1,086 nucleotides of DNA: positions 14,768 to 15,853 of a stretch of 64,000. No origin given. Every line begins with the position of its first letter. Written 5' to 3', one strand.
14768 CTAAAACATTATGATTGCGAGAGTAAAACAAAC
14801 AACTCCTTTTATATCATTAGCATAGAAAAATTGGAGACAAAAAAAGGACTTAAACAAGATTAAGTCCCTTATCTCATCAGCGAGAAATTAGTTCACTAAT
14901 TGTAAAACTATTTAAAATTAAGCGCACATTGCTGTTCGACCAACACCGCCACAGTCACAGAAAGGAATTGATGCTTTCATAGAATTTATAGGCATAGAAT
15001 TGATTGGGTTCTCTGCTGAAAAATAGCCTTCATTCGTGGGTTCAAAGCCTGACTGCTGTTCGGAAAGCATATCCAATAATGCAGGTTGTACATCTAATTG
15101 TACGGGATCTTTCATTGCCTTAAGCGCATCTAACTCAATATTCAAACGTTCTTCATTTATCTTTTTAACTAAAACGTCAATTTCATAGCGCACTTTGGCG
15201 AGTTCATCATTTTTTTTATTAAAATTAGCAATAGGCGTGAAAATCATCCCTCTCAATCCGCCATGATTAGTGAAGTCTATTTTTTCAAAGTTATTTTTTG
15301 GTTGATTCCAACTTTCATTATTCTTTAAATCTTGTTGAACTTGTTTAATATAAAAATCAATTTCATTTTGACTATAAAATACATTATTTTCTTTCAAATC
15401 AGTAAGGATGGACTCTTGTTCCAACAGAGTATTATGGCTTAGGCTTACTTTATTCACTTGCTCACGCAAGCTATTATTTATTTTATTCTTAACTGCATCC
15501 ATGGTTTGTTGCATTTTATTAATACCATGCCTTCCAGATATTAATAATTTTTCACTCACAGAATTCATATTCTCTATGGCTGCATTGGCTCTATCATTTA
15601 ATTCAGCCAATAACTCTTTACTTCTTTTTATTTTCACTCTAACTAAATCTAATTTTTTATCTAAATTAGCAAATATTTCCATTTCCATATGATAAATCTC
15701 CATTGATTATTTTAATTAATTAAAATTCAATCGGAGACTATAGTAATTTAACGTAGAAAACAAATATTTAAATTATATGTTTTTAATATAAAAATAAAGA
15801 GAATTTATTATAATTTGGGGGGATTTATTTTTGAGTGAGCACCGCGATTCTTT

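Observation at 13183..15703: Prolyl-hydroxylase gene flanked by two divergent coiled-coil paralogues sharing a Cys-x8-Cys-Ala C-terminus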

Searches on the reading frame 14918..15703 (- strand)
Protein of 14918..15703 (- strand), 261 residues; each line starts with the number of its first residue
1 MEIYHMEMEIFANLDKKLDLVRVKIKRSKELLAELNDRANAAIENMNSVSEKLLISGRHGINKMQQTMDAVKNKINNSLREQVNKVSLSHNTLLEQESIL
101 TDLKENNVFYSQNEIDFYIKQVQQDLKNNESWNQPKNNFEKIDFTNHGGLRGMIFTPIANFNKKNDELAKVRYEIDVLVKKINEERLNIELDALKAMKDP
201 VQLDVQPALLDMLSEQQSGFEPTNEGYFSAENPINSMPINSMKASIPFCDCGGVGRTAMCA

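Call 3: search_protein_families(library=pfam, proteins=[window:14918-15703:-], max_evalue=1)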
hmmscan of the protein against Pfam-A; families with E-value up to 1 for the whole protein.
window:14918-15703:- (261 aa): 3 families
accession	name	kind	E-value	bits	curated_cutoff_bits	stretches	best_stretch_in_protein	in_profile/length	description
PF01452.22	Rota_NSP4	-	0.0095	15.9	27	1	65-141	92-168/173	Rotavirus non structural protein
PF19567.5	CpsB_CapC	-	0.056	13.3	27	0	144-191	28-75/234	Capsular polysaccharide synthesis, CpsB/CapC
PF07544.18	Med9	-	0.62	10.6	26.9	0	13-44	23-53/80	RNA polymerase II transcription mediator complex subunit 9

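Call 4: search_protein_families(library=ncbifam, proteins=[window:14918-15703:-], max_evalue=1)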
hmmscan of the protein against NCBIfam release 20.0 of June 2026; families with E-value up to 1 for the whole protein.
window:14918-15703:- (261 aa): 3 families
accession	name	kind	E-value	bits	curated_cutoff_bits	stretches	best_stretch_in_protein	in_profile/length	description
NF010539.0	PRK13927.1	subfamily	0.092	11.6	293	1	41-96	216-270/339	rod shape-determining protein MreB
TIGR00904.1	mreB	subfamily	0.12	11.4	365.75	1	40-96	214-270/334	MreB/Mrl family cell shape determining protein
NF010390.0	PRK13817.1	equivalog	0.33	11.4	236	1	63-127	4-66/119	ribosome-binding factor A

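Call 7: find_homologous_proteins(query=window:14918-15703:-, max_evalue=0.01)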
Query window:14918-15703:- (261 aa): 16 proteins with E <= 0.01 among 1080 candidates.
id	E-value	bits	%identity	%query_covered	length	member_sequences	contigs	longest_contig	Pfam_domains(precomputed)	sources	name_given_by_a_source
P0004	1.5e-165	567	100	100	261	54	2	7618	-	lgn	-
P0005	1.3e-149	515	94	98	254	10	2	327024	-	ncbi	ncbi:TPA: hypothetical protein ACS72N_001989 [Providencia alcalifaciens]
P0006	4.3e-146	503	89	100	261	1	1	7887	-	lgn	-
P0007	5.0e-145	500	91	98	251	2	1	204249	-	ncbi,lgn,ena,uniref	ncbi:hypothetical protein [Providencia alcalifaciens]|uniref:hypothetical protein n=1 Tax=Providenci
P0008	1.1e-127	443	80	100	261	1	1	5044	-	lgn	-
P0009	4.7e-87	310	94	61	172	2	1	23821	-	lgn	-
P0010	1.0e-86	309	59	100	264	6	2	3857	-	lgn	-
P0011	8.1e-84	299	58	100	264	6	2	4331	-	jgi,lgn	jgi:hypothetical protein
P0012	7.0e-78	280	56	98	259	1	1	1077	-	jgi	jgi:hypothetical protein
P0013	3.7e-76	274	56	98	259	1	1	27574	-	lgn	-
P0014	1.7e-71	259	54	100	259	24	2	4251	-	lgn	-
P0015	4.3e-71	258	51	100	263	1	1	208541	-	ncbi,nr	ncbi:hypothetical protein J1N41_11975 [Providencia rettgeri]|nr:hypothetical protein [Providencia re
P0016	9.9e-70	253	53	100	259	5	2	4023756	-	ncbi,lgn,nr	ncbi:hypothetical protein H0913_17475 [Providencia rettgeri]|nr:hypothetical protein [Providencia sp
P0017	1.1e-67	246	54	98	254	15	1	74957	-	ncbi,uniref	ncbi:hypothetical protein [Providencia huaxiensis]|uniref:hypothetical protein n=1 Tax=Providencia h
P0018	6.7e-53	198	45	98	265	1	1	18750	-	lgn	-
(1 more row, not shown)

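Call 11: find_encoding_contigs(protein=P0016, flank=8000, max_places=3)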
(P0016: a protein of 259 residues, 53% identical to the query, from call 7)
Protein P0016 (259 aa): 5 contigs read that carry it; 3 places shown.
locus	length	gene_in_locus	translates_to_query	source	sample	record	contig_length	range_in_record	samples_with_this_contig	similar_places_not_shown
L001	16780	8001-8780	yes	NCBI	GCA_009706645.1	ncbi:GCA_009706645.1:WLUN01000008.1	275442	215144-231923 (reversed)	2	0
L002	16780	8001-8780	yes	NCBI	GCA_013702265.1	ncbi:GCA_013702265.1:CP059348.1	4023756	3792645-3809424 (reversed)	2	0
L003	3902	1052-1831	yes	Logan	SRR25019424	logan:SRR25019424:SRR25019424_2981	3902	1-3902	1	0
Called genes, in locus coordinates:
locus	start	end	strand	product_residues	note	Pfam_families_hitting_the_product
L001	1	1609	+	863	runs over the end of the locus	PF12633:Adenyl_cycl_N, PF01295:Adenylate_cycl, PF26690:Adenylate_cycl_3rd, PF26691:Adenylate_cycl_4th, PF26693:Adenylate_cycl_C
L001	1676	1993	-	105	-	PF01491:Frataxin_Cyay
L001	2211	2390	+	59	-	PF13627:LptM_cons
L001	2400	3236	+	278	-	PF01678:DAP_epimerase, PF02567:PhzC-PhzF (weak), PF01678:DAP_epimerase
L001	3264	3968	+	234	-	PF04340:DUF484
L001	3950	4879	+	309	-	PF02899:Phage_int_SAM_1, PF00589:Phage_integrase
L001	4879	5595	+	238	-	PF00702:Hydrolase, PF13419:HAD_2, PF13242:Hydrolase_like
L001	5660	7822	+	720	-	PF00580:UvrD-helicase, PF13245:AAA_19, PF13604:AAA_30 (faint), PF13361:UvrD_C, PF13538:UvrD_C_2 (weak), PF21196:PcrA_UvrD_tudor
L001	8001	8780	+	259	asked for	-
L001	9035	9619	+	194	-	PF13640:2OG-FeII_Oxy_3, PF13661:2OG-FeII_Oxy_4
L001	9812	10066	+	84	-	-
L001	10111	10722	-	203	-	PF00472:RF-1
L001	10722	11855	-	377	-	PF01139:RtcB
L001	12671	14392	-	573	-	PF07969:Amidohydro_3, PF01979:Amidohydro_1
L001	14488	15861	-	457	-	PF13520:AA_permease_2, PF00324:AA_permease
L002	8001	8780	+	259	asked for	-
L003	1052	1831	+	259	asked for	-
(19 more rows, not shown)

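Call 37: predict_structure(alignment_id=A1)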
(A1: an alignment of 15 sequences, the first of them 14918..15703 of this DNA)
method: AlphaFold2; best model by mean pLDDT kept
length: 261 residues; sequences in the alignment: 15
mean_pLDDT: 75.9   pTM: 0.66
mean pLDDT of the five models: 75.9, 74.8, 74.1, 73.6, 72.8
residues with pLDDT >= 90: 134; 70-90: 54; 50-70: 7; < 50: 66
segments of 3 or more residues with pLDDT < 50: 1-6, 202-261
pLDDT, mean of each block of 10 residues (from residue 1): 48 93 98 98 96 87 93 96 94 93 79 92 90 74 88 93 96 94 92 84 39 38 30 31 31 32 37
secondary structure, 60 per line:
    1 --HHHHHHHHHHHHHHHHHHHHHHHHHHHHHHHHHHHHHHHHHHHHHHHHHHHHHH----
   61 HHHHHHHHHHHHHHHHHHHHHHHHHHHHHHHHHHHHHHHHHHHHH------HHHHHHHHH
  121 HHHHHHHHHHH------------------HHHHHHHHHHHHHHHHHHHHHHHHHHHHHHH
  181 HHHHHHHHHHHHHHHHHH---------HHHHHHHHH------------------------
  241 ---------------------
elements in order: H3-56 H61-105 H112-131 H150-198 H208-216
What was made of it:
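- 14918..15703 (-): P2: a Providencia-only orphan protein of 261 aa (probably 256 aa if it starts at 15688). It has long helices over residues 3-198 followed by a disordered tail. The AF2 model has pLDDT 76 and pTM 0.66, with residues 11-200 mostly above 90 (call 37).
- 14921..15100 (-): P2 C-terminal tail, residues 202-261. It holds a short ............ helix, an acidic/Ser-rich linker, and the ending C249-D-C251-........-C260-A. This is the constrained part of the family. AF2 pLDDT is below 50 across the tail (call 37).
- Closest known: Animal HIF prolyl hydroxylases. Same: The substrates of PHD2 are disordered segments, as the P1 and P2 tails are predicted to be (call 37).
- The N-terminus is modelled as a confident helix from about residue 11, not as a disordered type III signal (call 37). 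The AF2 model for P2 is confident even with only 15 sequences (call 37).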

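Call 40: search_protein_representatives(alignment_id=A1)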
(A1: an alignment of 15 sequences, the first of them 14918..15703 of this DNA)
Query: 15 sequences, 251 profile positions. Proteins with E-value up to 0.001 (for the whole library): 14; up to 1e-10: 7; up to 1e-30: 3. The best 14 are listed.
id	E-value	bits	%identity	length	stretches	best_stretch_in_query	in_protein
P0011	2.8e-129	446.4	-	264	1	1-251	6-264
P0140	3.8e-71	256.0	-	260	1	9-250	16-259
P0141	3.0e-61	223.5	-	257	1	1-251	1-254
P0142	5.4e-23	98.2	-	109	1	1-71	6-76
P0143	4.1e-22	95.3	-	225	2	118-251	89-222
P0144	6.7e-19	84.8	-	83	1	1-81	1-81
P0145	7.8e-12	61.7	-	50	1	167-211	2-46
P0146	1.1e-08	51.3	-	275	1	9-223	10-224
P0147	5.3e-06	42.5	-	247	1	4-226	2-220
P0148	5.7e-06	42.4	-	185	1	76-251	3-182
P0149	3.9e-05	39.7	-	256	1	18-250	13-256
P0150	6.8e-05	38.9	-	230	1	116-250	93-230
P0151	6.0e-04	35.8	-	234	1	17-250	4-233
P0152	6.4e-04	35.7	-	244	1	16-250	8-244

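Call 42: fold_search(model_id=the predicted structure, library=pdb)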
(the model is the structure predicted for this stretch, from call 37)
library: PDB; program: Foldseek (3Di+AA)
matches with E <= 10: 544; with E <= 0.001: 0
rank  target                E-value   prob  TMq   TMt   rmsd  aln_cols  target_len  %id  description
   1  8omv_A                2.1e-02  0.99  0.33  0.15  39.6       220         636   14  Crystal structure of the constitutively active S117E/S181E mutant of human IKK2 (released 2024-04-10)
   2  5vju                  2.8e-02  1.00  0.46  0.59  14.0       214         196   12  De Novo Photosynthetic Reaction Center Protein Variant Equipped with His-Tyr H-bond, Heme B, and Cd(II) ions (released 2018-04-25)
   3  1uru                  3.0e-02  0.98  0.33  0.39  36.0       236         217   11  Amphiphysin BAR domain from Drosophila (released 2003-12-04)
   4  5h3d_B                3.3e-02  0.89  0.29  0.22  39.2       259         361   13  Helical structure of membrane tubules decorated by ACAP1 (BARPH doamin) protein by cryo-electron microscopy and MD sim (released 2019-01-16)
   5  6z0c_C                4.5e-02  1.00  0.43  0.54  11.6       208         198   13  Structure of in silico modelled artificial Maquette-3 protein (released 2021-03-17)
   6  8d9o                  4.7e-02  1.00  0.45  0.59  14.1       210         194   11  De Novo Photosynthetic Reaction Center Protein in Apo-State (released 2022-09-28)
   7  9fqr_FA               4.7e-02  0.69  0.24  0.22  35.7       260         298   12  96-nm repeat of axonemal doublet microtubules from bovine sperm (released 2025-03-26)
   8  5vjs                  5.0e-02  1.00  0.46  0.59  11.2       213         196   13  De Novo Photosynthetic Reaction Center Protein Equipped with Heme B, a synthetic Zn porphyrin, and Zn(II) cations (released 2018-04-25)
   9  8omv_B                5.2e-02  0.96  0.33  0.15  40.2       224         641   13  Crystal structure of the constitutively active S117E/S181E mutant of human IKK2 (released 2024-04-10)
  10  4kik_A                5.2e-02  0.90  0.28  0.13  38.7       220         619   11  Human IkB kinase beta (released 2013-06-26)
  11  6z0c_A                5.5e-02  1.00  0.43  0.54  11.6       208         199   13  Structure of in silico modelled artificial Maquette-3 protein (released 2021-03-17)
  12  8snb_8S               6.3e-02  0.75  0.26  0.23  37.7       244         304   17  atomic model of sea urchin sperm doublet microtubule (48-nm periodicity) (released 2023-06-28)
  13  5tqw_A                6.3e-02  0.60  0.21  0.12  39.4       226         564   13  CryoEM reconstruction of human IKK1, open conformation 1 (released 2016-11-09)
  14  4e40                  6.6e-02  0.90  0.30  0.32  31.6       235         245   14  The haptoglobin-hemoglobin receptor of Trypanosoma congolense (released 2013-01-16)
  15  6z0c_D                6.6e-02  0.72  0.22  0.28  15.4       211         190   12  Structure of in silico modelled artificial Maquette-3 protein (released 2021-03-17)
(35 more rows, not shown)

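Call 43: list_cluster_members(proteins=[P0141, P0143, P0146, P0147, P0148, P0149, P0150, P0151, P0152])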
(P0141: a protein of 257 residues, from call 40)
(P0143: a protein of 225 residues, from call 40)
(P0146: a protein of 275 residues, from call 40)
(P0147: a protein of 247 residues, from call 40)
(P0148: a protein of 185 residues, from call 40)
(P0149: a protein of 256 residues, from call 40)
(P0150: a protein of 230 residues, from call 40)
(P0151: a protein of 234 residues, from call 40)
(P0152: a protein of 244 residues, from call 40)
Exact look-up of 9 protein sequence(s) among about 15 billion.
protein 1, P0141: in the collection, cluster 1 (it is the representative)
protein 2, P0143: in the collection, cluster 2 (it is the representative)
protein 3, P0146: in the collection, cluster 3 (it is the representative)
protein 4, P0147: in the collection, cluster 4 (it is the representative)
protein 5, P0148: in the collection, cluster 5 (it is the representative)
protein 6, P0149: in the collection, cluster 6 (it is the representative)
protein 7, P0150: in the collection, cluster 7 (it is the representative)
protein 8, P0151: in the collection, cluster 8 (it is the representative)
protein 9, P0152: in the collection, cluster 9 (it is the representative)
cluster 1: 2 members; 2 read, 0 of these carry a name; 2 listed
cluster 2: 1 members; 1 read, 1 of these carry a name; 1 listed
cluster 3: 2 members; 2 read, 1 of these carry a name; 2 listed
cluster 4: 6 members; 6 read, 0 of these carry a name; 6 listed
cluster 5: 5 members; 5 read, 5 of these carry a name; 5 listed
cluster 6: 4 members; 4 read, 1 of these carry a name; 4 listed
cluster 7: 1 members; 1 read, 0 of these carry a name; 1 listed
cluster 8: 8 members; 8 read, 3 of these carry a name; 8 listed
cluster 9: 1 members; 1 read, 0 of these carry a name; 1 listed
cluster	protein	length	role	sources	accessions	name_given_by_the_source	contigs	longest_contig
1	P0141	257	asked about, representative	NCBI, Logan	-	-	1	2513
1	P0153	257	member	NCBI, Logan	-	-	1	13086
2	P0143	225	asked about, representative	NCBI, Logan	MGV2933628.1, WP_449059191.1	hypothetical protein ACIPUA_01010 [Providencia sp. AGC89]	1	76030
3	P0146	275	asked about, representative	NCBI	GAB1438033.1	hypothetical protein MASR2M36_07760 [Providencia sp.]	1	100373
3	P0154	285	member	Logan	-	-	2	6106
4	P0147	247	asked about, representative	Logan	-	-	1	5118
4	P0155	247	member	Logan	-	-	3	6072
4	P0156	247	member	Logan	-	-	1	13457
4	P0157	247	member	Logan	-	-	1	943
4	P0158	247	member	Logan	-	-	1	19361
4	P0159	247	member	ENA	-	-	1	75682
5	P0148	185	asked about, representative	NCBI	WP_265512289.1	hypothetical protein, partial [Providencia heimbachae]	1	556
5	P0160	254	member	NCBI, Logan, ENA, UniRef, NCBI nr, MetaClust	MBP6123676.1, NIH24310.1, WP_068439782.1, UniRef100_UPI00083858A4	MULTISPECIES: hypothetical protein [Providencia] | hypothetical protein n=5 Tax=Morganellaceae TaxID=1903414 RepID=UPI00083858A4 | status=active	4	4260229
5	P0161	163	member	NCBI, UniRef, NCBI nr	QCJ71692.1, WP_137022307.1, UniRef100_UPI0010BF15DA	hypothetical protein C9446_18730 [Providencia heimbachae] | hypothetical protein n=1 Tax=Providencia heimbachae TaxID=333962 RepID=UPI0010BF15DA | hypothetical protein [Providencia heimbachae]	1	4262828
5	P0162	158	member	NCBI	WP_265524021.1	hypothetical protein, partial [Providencia heimbachae]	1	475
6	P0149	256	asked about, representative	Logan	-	-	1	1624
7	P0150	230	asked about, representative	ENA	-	-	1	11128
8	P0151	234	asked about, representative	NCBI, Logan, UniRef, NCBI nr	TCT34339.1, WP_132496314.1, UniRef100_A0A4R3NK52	hypothetical protein EC835_10550 [Providencia alcalifaciens] | Uncharacterized protein n=1 Tax=Providencia alcalifaciens TaxID=126385 ... | hypothetical protein [Providencia alcalifaciens]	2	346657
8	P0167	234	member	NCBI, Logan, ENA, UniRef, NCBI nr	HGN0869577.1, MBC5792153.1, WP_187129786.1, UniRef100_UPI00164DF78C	hypothetical protein [Providencia sp. JUb39] | hypothetical protein n=1 Tax=Providencia sp. JUb39 TaxID=2724165 RepID=UPI00164DF78C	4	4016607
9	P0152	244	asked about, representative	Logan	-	-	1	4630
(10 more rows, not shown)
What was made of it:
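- Tried and rejected: Every hit that carries a name is from Providencia (calls 40, 43).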

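Call 45: find_encoding_contigs(protein=P0146, flank=5000, max_places=1)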
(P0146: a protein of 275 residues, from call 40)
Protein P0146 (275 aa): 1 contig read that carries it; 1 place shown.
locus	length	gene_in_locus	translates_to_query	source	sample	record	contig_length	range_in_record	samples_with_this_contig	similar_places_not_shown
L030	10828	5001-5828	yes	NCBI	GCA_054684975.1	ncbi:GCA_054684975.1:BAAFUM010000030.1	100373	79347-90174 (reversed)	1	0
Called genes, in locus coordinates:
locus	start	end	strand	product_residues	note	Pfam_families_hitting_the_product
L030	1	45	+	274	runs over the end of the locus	PF01678:DAP_epimerase, PF02567:PhzC-PhzF (weak), PF01678:DAP_epimerase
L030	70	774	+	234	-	PF04340:DUF484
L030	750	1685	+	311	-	PF02899:Phage_int_SAM_1, PF00589:Phage_integrase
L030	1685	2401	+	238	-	PF00702:Hydrolase, PF13419:HAD_2, PF13242:Hydrolase_like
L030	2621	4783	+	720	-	PF00580:UvrD-helicase, PF13245:AAA_19, PF13604:AAA_30 (faint), PF13361:UvrD_C, PF13538:UvrD_C_2, PF21196:PcrA_UvrD_tudor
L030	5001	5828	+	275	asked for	-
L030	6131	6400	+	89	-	-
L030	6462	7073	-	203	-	PF00472:RF-1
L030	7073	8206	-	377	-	PF01139:RtcB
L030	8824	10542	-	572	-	PF07969:Amidohydro_3, PF01979:Amidohydro_1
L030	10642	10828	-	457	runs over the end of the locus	PF13520:AA_permease_2, PF00324:AA_permease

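Call 46: find_encoding_contigs(protein=P0167, flank=5000, max_places=1)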
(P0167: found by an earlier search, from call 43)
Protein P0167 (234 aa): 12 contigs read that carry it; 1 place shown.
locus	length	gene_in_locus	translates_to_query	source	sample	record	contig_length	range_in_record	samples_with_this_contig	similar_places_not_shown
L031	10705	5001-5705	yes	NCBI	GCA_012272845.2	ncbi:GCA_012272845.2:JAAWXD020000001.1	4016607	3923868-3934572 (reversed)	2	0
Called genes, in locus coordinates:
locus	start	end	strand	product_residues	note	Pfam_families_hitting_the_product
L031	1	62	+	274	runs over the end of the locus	PF01678:DAP_epimerase, PF02567:PhzC-PhzF (weak), PF01678:DAP_epimerase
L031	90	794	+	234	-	PF04340:DUF484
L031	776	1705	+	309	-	PF02899:Phage_int_SAM_1, PF00589:Phage_integrase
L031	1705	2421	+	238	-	PF00702:Hydrolase, PF13419:HAD_2, PF13242:Hydrolase_like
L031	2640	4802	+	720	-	PF00580:UvrD-helicase, PF13245:AAA_19, PF13604:AAA_30 (faint), PF13361:UvrD_C, PF13538:UvrD_C_2 (weak), PF21196:PcrA_UvrD_tudor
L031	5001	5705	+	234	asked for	-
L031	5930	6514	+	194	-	PF13640:2OG-FeII_Oxy_3, PF13661:2OG-FeII_Oxy_4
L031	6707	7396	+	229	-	-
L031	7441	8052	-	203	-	PF00472:RF-1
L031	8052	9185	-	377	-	PF01139:RtcB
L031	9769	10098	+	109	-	-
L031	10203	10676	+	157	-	-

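Call 48: search_protein_families(library=padloc, proteins=[window:14918-15703:-], max_evalue=1)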
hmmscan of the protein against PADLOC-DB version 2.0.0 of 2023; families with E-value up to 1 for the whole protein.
window:14918-15703:- (261 aa): 0 families

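Call 49: search_protein_families(library=phrogs, proteins=[window:14918-15703:-], max_evalue=1)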
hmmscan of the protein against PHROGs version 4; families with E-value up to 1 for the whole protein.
window:14918-15703:- (261 aa): 3 families
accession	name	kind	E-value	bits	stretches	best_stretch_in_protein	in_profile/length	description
phrog_32845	-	unknown function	0.00059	20.9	1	158-195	96-133/168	-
phrog_149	-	DNA, RNA and nucleotide metabolism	0.19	10.9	1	11-191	758-931/1242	exonuclease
phrog_18987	-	unknown function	0.2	12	0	60-141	13-95/269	-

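Call 52: search_solved_structures(query=A1, max_evalue=1)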
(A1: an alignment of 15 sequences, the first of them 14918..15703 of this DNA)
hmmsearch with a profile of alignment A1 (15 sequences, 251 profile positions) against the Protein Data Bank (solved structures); distinct sequences matched with E-value up to 1: 5.
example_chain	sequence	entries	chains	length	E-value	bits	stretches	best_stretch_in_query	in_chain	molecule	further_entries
3okq_A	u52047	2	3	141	0.076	15.8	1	29-101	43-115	Bud site selection protein 6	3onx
2wpr_A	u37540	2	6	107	0.079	15.7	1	4-95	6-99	TRIMERIC AUTOTRANSPORTER ADHESIN FRAGMENT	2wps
8gyz_A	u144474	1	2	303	0.14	15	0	126-190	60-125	Transcription factor TGA7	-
2zsh_B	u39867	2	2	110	0.2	14.4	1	48-124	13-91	DELLA protein GAI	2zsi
6igv_A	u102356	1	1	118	0.92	12.2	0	45-86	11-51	Kinesin-1 heavy chain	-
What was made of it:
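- Tried and rejected: A PDB sequence search with the P2 profile gave only coiled-coil noise, with E of 0.076 or more (call 52).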

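Call 57: find_encoding_contigs(protein=P0006, flank=5000, max_places=1)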
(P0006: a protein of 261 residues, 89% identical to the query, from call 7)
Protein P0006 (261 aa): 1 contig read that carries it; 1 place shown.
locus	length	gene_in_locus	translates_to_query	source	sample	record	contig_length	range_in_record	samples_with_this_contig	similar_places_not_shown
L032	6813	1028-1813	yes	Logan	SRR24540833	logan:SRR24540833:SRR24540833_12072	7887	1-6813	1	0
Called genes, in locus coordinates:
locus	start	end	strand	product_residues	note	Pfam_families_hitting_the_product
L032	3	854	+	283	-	?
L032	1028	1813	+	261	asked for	-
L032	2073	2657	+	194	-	PF13640:2OG-FeII_Oxy_3, PF13661:2OG-FeII_Oxy_4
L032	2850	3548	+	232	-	-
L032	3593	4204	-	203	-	PF00472:RF-1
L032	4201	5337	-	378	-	PF01139:RtcB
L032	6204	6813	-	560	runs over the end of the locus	?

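Call 58: find_encoding_contigs(protein=P0008, flank=5000, max_places=1)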
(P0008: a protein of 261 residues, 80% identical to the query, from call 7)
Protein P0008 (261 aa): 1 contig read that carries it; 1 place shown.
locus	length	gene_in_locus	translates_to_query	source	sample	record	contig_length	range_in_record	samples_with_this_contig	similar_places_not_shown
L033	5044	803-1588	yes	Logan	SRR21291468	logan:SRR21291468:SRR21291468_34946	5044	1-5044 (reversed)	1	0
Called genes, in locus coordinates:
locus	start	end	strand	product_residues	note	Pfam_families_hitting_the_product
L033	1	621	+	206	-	?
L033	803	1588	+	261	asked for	-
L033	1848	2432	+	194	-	PF13640:2OG-FeII_Oxy_3, PF13661:2OG-FeII_Oxy_4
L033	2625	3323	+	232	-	-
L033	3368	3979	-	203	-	PF00472:RF-1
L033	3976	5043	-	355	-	?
